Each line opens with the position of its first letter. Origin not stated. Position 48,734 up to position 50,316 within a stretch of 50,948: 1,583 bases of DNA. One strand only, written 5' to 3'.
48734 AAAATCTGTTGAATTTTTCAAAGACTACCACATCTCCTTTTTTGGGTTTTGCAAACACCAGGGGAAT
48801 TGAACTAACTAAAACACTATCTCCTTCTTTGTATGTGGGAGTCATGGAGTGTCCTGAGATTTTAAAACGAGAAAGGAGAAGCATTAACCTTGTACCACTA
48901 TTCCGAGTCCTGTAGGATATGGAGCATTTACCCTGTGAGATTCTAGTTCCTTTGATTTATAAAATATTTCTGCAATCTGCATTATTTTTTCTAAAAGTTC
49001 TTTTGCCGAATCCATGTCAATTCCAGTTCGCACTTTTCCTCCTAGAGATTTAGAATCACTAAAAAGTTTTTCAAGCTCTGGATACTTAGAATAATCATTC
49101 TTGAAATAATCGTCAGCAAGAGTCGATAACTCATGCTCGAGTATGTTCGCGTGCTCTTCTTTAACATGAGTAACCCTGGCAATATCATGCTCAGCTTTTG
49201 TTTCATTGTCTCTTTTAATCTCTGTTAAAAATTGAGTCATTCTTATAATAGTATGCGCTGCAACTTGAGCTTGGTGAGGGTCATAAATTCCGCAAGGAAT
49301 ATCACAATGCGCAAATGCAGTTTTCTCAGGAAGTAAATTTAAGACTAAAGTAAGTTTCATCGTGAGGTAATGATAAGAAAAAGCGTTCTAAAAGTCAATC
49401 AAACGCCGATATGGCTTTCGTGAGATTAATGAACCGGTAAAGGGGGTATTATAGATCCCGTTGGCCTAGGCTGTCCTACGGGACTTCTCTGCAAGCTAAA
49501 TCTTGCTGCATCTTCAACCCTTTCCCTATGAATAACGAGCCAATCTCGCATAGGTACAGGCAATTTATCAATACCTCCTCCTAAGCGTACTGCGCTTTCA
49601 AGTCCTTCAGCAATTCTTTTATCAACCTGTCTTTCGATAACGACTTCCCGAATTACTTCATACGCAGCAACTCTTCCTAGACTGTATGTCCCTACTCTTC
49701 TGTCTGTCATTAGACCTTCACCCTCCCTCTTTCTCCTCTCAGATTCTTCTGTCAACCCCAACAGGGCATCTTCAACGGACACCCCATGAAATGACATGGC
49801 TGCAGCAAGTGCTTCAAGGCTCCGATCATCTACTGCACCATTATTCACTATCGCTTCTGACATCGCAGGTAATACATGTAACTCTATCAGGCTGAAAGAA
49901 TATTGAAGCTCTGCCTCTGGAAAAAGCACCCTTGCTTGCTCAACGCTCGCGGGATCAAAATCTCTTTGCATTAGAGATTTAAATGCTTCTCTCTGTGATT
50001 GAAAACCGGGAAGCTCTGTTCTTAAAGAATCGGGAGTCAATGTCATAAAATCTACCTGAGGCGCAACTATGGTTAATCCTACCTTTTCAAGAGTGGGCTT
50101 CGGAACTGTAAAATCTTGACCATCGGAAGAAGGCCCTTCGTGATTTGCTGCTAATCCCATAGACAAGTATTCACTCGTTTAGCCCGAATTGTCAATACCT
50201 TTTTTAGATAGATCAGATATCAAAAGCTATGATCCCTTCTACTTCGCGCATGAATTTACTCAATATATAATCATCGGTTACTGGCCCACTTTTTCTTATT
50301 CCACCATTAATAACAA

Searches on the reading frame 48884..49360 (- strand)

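Call 10: search_protein_families(library=pfam, proteins=[window:48884-49360:-], max_evalue=0.1)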
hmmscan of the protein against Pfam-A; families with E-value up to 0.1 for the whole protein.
window:48884-49360:- (158 aa): 2 families
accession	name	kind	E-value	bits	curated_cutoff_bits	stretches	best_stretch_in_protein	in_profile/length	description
PF09055.16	Sod_Ni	-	5.2e-32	111.5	25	1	14-137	2-127/127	Nickel-containing superoxide dismutase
PF09659.15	Cas_Csm6_HEPN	-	0.088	13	23.4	0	35-96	99-163/193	Cas_Csm6 HEPN domain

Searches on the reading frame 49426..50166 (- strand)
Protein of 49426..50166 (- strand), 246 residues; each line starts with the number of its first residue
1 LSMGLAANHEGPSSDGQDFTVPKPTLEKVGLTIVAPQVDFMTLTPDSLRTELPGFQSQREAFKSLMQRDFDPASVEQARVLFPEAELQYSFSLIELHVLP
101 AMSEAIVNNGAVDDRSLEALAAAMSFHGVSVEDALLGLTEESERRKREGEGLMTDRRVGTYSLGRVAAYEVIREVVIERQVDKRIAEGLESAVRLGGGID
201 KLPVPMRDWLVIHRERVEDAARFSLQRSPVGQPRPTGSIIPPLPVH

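Call 10: search_protein_families(library=pfam, proteins=[window:49426-50166:-], max_evalue=0.1)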
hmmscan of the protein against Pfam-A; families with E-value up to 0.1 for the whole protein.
window:49426-50166:- (246 aa): 1 family
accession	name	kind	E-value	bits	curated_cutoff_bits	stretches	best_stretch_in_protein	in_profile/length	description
PF04072.20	LCM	-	0.0073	16.6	22.3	1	109-204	17-99/187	Leucine carboxyl methyltransferase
